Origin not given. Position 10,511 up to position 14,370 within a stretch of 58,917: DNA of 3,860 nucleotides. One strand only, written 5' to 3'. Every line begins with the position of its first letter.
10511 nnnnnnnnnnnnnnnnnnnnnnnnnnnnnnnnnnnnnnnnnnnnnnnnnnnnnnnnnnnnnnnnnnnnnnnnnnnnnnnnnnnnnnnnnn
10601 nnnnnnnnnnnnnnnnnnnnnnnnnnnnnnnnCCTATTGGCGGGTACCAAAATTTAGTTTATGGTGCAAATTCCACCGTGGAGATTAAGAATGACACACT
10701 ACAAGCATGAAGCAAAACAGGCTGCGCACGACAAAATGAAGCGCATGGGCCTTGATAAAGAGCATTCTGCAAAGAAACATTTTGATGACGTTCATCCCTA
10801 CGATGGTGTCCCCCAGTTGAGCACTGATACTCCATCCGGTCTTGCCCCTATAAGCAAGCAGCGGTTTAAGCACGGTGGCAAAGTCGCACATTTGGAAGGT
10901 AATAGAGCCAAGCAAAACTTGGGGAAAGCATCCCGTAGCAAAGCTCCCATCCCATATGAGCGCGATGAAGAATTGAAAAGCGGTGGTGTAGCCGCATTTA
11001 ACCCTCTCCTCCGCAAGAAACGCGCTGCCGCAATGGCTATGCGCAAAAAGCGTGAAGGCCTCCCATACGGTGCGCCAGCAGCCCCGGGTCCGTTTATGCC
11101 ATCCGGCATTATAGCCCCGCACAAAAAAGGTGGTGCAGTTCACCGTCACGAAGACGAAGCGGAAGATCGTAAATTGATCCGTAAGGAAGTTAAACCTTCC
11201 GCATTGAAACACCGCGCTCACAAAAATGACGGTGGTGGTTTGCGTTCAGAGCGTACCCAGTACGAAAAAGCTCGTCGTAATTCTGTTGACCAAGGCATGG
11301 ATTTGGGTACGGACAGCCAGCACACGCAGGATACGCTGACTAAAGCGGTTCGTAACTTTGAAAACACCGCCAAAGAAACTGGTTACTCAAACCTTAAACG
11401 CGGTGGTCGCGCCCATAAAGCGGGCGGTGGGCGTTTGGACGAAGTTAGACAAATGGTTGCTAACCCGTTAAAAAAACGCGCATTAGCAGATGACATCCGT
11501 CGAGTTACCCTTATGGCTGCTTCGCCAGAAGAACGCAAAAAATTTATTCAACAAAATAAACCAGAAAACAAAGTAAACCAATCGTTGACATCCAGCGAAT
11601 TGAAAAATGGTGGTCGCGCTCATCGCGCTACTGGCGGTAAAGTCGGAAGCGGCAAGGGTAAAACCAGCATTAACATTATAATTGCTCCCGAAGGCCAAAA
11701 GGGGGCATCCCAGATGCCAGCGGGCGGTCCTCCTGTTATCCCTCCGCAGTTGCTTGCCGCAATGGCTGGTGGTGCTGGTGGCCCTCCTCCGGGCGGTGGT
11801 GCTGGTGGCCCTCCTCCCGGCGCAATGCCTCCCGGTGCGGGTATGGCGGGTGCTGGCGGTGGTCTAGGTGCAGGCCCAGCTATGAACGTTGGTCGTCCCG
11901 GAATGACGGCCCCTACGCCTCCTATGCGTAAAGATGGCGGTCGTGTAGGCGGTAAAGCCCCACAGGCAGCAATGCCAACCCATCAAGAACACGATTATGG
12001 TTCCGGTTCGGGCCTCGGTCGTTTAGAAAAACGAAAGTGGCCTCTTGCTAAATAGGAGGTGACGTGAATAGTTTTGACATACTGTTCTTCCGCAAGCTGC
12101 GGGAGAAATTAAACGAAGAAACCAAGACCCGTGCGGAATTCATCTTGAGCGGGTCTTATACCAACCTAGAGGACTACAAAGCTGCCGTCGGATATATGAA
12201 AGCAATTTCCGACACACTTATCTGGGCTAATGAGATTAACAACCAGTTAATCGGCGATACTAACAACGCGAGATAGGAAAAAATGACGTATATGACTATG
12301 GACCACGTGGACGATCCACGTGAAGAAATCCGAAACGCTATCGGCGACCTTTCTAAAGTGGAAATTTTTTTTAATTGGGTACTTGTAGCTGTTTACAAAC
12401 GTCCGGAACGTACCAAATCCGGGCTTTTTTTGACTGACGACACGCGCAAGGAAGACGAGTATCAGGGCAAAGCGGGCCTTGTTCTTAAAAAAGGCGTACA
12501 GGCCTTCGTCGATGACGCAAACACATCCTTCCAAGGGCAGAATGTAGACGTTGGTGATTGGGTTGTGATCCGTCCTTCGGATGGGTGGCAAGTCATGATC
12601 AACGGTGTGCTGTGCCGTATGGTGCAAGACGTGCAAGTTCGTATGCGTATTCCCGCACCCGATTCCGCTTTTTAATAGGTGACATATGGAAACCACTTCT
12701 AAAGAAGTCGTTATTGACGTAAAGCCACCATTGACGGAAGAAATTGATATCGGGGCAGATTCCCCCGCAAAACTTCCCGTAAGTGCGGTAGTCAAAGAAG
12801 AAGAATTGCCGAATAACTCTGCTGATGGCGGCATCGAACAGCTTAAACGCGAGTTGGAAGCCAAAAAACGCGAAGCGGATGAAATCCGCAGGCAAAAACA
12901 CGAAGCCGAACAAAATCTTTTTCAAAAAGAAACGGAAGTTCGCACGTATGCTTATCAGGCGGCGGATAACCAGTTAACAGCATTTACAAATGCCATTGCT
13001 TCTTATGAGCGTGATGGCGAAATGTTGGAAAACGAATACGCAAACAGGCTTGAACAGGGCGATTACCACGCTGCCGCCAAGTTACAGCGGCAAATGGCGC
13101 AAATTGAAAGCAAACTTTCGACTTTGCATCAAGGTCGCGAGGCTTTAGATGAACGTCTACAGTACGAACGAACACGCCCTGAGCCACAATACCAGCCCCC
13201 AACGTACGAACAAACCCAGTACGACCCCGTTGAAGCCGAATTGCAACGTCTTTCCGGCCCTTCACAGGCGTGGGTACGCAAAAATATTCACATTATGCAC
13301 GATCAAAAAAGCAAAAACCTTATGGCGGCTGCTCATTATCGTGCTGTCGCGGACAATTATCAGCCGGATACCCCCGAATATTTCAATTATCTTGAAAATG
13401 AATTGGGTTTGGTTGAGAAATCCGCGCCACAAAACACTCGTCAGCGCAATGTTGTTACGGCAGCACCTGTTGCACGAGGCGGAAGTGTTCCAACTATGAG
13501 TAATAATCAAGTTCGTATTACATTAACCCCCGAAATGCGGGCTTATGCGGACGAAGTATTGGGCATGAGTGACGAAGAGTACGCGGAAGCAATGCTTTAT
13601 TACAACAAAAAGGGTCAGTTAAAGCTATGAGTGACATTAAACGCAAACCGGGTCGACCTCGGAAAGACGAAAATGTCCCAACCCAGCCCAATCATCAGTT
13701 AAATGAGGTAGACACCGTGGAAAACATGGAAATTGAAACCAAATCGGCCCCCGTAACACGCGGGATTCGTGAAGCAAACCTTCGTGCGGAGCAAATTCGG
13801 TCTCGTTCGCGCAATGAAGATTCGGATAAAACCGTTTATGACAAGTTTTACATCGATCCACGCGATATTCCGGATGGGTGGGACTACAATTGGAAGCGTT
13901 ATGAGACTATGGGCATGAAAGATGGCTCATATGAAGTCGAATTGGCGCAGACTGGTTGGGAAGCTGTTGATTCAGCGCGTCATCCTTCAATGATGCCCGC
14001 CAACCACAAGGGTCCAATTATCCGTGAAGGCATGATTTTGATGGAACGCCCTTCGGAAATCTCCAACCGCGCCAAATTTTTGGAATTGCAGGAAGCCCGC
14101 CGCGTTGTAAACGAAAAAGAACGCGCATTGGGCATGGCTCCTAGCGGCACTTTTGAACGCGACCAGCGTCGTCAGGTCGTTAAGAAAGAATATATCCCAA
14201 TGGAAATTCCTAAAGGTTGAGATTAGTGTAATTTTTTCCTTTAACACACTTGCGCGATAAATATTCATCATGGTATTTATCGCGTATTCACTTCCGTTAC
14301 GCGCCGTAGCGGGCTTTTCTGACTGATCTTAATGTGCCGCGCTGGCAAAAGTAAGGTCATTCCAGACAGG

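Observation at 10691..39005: Short basic x-GG-(R/K/A)-(V/I/A)-H motif scattered about 18 times over five virion-module proteins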

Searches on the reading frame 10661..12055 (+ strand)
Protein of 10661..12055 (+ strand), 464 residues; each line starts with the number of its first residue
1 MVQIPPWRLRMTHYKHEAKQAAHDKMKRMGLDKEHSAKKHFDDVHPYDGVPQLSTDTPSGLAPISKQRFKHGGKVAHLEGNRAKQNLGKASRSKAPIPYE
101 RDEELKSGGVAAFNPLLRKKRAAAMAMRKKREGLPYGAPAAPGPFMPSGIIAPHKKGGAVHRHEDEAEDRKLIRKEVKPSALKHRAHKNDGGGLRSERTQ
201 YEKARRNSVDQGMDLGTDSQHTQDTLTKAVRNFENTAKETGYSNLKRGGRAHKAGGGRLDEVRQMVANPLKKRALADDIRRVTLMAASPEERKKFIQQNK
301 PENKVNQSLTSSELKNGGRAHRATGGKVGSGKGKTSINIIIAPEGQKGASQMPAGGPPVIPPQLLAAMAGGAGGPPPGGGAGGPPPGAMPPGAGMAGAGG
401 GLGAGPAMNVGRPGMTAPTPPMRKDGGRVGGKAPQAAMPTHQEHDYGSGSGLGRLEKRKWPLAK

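Call 5: search_protein_families(library=pfam, proteins=[window:10661-12055:+], max_evalue=0.01)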
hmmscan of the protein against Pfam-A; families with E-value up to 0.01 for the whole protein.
window:10661-12055:+ (464 aa): 0 families

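Call 9: search_protein_families(library=phrogs, proteins=[window:10661-12055:+], max_evalue=0.001)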
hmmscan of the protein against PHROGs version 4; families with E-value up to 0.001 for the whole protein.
window:10661-12055:+ (464 aa): 0 families

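Call 30: search_solved_structures(query=window:10661-12055:+, max_evalue=10)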
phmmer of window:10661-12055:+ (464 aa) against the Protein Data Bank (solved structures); distinct sequences matched with E-value up to 10: 0.

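Call 44: find_homologous_proteins(query=window:10661-12052:+, max_evalue=0.001)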
Query window:10661-12052:+ (464 aa): 220 proteins with E <= 0.001 among 8000 candidates; the best 120 are listed.
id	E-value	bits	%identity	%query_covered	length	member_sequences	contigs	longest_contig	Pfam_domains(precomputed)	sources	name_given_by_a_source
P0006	8.8e-296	999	100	98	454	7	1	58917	-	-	-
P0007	1.1e-235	801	79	71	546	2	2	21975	-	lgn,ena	-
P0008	2.9e-220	751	66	74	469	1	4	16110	-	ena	-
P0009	9.0e-215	732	72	68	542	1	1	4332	-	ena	-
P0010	6.1e-212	723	72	98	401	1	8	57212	-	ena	-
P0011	5.2e-204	697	66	69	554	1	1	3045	-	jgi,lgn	-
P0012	1.9e-199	682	83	53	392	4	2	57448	-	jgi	jgi:hypothetical protein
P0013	5.0e-195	667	68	98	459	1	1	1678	-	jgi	jgi:hypothetical protein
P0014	3.3e-193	661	66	74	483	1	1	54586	-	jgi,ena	jgi:hypothetical protein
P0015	1.3e-189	649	79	53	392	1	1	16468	-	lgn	-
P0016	3.7e-189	648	77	53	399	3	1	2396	-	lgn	-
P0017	7.9e-175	601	53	53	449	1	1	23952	-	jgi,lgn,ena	-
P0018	1.4e-155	537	55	98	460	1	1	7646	-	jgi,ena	-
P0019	4.3e-152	526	52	54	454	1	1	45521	-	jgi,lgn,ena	-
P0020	4.6e-146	506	90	55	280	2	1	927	-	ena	-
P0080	6.8e-34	136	31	69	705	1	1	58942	-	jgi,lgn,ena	-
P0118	4.4e-28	117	30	72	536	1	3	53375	-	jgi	-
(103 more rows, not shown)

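Call 53: predict_structure(alignment_id=A1)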
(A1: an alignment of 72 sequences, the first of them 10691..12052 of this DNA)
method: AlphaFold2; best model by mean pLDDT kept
length: 454 residues; sequences in the alignment: 72
mean_pLDDT: 54.9   pTM: 0.19
mean pLDDT of the five models: 54.9, 54.9, 53.9, 51.8, 51.3
residues with pLDDT >= 90: 2; 70-90: 58; 50-70: 215; < 50: 179
segments of 3 or more residues with pLDDT < 50: 87-93, 95-101, 127-129, 131-133, 136-141, 180-187, 202-204, 206-210, 231-234, 236-249, 297-324, 326-346, 359-364, 369-375, 382-403, 405-407, 415-417, 426-428, 437-440
pLDDT, mean of each block of 10 residues (from residue 1): 73 80 57 56 54 55 54 54 50 46 60 61 51 47 50 66 76 55 48 62 49 64 63 45 45 57 77 87 85 49 41 41 44 40 50 54 48 47 39 42 48 50 50 50 52 52
secondary structure, 60 per line:
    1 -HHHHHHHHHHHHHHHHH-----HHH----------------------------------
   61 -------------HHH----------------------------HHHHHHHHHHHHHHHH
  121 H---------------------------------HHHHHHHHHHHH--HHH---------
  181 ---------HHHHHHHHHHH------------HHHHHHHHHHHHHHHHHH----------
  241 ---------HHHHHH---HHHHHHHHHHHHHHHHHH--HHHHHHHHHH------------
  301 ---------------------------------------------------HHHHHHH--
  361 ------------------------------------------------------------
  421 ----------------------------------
elements in order: H2-18 H105-121 H155-166 H190-200 H213-230 H250-255 H259-276 H279-288 H352-358

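Call 84: search_protein_representatives(alignment_id=A1)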
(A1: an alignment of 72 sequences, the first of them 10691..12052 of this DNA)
Query: 72 sequences, 419 profile positions. Proteins with E-value up to 0.001 (for the whole library): 1679; up to 1e-10: 979; up to 1e-30: 342. The best 150 are listed.
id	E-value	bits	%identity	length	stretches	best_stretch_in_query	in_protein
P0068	1.5e-129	449.8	-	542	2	3-386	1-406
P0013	2.2e-129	449.2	-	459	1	3-415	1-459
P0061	5.9e-129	447.8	-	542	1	3-419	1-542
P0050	2.0e-128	446.1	-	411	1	3-418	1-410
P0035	4.0e-128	445.1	-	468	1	3-413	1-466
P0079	4.5e-128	444.9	-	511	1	3-418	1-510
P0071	3.5e-125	435.4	-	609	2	3-332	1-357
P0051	1.2e-121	423.8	-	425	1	3-418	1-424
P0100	2.8e-121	422.6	-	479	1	3-419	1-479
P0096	1.5e-117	410.3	-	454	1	3-419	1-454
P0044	2.0e-115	403.2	-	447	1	3-415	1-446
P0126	8.0e-114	398.0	-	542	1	3-419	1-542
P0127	1.2e-112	394.1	-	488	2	131-418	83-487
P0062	1.1e-110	387.6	-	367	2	3-215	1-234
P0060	2.5e-109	383.2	-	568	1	3-418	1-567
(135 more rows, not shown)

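Call 86: find_encoding_contigs(protein=P0118, flank=10000, max_places=1)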
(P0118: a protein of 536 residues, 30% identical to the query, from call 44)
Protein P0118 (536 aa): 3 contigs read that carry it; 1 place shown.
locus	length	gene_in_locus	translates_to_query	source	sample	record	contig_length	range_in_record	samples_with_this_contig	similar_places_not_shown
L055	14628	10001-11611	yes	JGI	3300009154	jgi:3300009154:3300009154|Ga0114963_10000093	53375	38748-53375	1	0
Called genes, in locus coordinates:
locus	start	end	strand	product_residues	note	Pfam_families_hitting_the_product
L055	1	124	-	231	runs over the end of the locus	PF17338:GP88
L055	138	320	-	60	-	-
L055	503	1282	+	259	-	PF06067:DUF932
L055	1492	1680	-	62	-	-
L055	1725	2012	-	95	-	-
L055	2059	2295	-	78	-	-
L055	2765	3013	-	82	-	-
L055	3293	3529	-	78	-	-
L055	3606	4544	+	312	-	PF00149:Metallophos (weak)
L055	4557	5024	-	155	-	-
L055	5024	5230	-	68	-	-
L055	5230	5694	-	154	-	-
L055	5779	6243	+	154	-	-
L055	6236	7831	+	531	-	PF17289:Terminase_6C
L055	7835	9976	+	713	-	PF23899:SU10_portal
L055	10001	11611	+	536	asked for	-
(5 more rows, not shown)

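Call 87: find_encoding_contigs(protein=P0080, flank=10000, max_places=1)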
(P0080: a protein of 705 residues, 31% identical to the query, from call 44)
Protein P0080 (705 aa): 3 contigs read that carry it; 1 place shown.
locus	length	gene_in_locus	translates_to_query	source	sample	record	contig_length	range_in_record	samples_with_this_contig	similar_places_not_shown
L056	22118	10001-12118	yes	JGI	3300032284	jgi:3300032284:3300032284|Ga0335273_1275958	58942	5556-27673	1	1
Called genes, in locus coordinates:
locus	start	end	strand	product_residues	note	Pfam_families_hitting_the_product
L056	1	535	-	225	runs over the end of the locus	PF23872:DUF7227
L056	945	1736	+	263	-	PF06067:DUF932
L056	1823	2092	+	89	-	-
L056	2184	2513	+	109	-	-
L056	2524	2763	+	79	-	-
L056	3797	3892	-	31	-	-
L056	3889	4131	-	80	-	-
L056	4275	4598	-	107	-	PF19905:DUF6378 (weak)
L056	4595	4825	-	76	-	-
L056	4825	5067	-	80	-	-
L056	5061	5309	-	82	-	-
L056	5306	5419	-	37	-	-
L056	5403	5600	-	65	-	-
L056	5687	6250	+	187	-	-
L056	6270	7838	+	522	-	PF17289:Terminase_6C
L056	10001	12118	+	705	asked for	-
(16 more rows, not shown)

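Call 95: search_protein_families(library=ncbifam, proteins=[window:10661-12055:+], max_evalue=0.01)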
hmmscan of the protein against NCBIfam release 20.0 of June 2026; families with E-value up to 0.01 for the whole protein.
window:10661-12055:+ (464 aa): 0 families

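Call 96: find_related_loci(query=A1, collection=genome_contigs, flank=10000)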
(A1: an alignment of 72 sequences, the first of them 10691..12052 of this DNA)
Query A1 (454 aa) in genome_contigs; peptide patterns used: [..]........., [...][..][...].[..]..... (x = any residue, [..] = any of these).
43 stretches matched a pattern, but none encodes a relative of the query by tblastn (E <= 1e-3).

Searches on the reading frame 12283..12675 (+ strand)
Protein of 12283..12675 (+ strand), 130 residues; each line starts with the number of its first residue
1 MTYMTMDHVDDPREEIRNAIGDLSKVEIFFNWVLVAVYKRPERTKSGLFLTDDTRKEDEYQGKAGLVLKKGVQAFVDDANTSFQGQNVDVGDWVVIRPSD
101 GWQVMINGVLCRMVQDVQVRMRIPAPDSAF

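Call 9: search_protein_families(library=phrogs, proteins=[window:12283-12675:+], max_evalue=0.001)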
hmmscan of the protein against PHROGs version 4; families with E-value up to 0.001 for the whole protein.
window:12283-12675:+ (130 aa): 1 family
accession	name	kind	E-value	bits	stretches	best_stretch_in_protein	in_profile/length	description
phrog_3188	-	other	4.5e-09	37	1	28-119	5-90/96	co-chaperonin GroES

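Call 18: search_protein_families(library=pfam, proteins=[window:12283-12675:+], max_evalue=0.1)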
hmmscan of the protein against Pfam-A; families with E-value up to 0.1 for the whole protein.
window:12283-12675:+ (130 aa): 1 family
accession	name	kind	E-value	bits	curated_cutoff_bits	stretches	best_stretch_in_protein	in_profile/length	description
PF00166.26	Cpn10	-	0.00035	21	21.1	1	30-111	6-81/93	Chaperonin 10 Kd subunit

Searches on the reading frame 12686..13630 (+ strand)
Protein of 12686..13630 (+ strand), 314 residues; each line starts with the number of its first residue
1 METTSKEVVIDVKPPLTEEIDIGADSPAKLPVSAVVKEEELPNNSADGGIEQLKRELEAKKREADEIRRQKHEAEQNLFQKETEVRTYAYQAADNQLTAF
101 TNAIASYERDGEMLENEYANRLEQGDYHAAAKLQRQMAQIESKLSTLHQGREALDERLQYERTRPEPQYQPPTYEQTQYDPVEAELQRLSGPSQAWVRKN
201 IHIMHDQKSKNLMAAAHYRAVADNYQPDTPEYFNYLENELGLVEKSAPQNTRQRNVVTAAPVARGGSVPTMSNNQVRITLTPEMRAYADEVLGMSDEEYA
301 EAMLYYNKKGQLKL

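Call 9: search_protein_families(library=phrogs, proteins=[window:12686-13630:+], max_evalue=0.001)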
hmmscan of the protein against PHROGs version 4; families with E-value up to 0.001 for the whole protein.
window:12686-13630:+ (314 aa): 0 families

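Call 18: search_protein_families(library=pfam, proteins=[window:12686-13630:+], max_evalue=0.1)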
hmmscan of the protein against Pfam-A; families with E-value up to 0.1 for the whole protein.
window:12686-13630:+ (314 aa): 2 families
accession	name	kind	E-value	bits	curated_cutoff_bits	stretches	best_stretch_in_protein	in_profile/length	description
PF11169.13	DUF2956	-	0.011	16.3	25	1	48-93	34-80/102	Protein of unknown function (DUF2956)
PF25481.1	Nucleoprot-TPR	-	0.012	16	27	1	50-85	24-59/80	Nucleoprotein TPR-like domain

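Call 68: search_solved_structures(query=A4, max_evalue=1)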
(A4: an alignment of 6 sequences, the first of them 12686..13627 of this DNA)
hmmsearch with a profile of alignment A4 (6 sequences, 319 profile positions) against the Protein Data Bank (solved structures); distinct sequences matched with E-value up to 1: 12.
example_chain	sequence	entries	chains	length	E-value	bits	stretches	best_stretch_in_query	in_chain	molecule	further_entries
9tlu_C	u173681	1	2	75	0.046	16.3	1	140-190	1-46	Sc-apCC-2-BCL-xL-3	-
9tlp_A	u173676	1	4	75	0.046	16.2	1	140-188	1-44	Sc-apCC-2-BCL-xL-6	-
9tlq_A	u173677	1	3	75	0.079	15.5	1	140-188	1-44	Sc-apCC-2-BCL-xL-8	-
9tlm_A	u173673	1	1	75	0.086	15.4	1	140-190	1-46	Sc-apCC-2-MCL-1-1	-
4wqt_X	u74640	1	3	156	0.096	15.2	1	95-151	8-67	RNA cleavage stimulating factor (GreA/Gfh1 chimeric protein Gre-C1)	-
2j1d_G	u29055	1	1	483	0.11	15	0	128-169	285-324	DISHEVELED-ASSOCIATED ACTIVATOR OF MORPHOGENESIS 1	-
9tlo_A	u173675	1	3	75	0.18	14.3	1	140-188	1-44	Sc-apCC-2-BCL-xL-5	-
2z6e_A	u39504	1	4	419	0.32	13.5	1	128-169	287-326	Disheveled-associated activator of morphogenesis 1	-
9tln_A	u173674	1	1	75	0.42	13.1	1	140-188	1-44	Sc-apCC-2-BCL-xL-2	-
6xlb_C1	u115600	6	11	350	0.49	12.9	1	246-287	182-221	Hsp90 co-chaperone AHA1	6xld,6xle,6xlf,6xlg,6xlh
9tlt_A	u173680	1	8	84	0.88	12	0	140-172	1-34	Sc-apCC-2-KLHL20-4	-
9tls_A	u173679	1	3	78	0.98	11.9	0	140-162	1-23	Sc-apCC-2-KLHL20-3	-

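Call 95: search_protein_families(library=ncbifam, proteins=[window:12686-13630:+], max_evalue=0.01)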
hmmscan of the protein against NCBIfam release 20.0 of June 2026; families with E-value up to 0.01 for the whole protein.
window:12686-13630:+ (314 aa): 1 family
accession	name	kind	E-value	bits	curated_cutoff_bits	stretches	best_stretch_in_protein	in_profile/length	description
NF045487.1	ASRP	equivalog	0.00061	18.5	300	1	49-162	332-442/593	archaea-specific SMC-related protein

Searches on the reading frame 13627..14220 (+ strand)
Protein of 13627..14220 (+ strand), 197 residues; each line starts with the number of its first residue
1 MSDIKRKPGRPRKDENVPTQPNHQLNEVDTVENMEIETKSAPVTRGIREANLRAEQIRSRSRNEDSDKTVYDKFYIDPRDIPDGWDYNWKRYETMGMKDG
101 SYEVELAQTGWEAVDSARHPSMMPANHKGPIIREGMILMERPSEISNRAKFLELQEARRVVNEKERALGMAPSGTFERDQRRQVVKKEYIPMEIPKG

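Call 9: search_protein_families(library=phrogs, proteins=[window:13627-14220:+], max_evalue=0.001)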
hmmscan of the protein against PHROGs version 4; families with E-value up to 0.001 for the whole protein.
window:13627-14220:+ (197 aa): 1 family
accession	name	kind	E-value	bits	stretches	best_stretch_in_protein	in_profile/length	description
phrog_36003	-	unknown function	0.00041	21.4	1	58-152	14-115/156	-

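Call 18: search_protein_families(library=pfam, proteins=[window:13627-14220:+], max_evalue=0.1)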
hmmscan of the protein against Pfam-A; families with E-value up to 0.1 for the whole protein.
window:13627-14220:+ (197 aa): 0 families

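Call 66: search_solved_structures(query=A2, max_evalue=1)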
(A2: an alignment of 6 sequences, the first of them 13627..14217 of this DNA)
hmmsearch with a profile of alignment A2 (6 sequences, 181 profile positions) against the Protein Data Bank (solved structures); distinct sequences matched with E-value up to 1: 10.
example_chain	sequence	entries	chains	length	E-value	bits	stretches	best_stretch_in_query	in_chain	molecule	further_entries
3d4u_A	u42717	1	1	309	0.047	16.6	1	57-80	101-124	Carboxypeptidase B2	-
3dgv_A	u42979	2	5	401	0.081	15.8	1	57-80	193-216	Carboxypeptidase B2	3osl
3gyc_A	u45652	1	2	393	0.28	14.1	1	54-111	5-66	Putative glycoside hydrolase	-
3lms_A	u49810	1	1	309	0.41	13.6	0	58-81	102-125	Carboxypeptidase B2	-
7neu_A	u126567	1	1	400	0.62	13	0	58-81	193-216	Carboxypeptidase B2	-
7nee_A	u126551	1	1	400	0.62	13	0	58-81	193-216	Carboxypeptidase B2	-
5hvf_A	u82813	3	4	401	0.63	13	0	58-81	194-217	Carboxypeptidase B2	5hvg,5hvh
4p10_A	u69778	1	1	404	0.64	12.9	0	58-81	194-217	Carboxypeptidase B2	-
3d68_A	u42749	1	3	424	0.69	12.8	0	58-81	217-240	Carboxypeptidase B2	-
3d66_A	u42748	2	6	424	0.71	12.8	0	58-81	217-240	Carboxypeptidase B2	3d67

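Call 95: search_protein_families(library=ncbifam, proteins=[window:13627-14220:+], max_evalue=0.01)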
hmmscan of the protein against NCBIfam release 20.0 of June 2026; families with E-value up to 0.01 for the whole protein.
window:13627-14220:+ (197 aa): 0 families
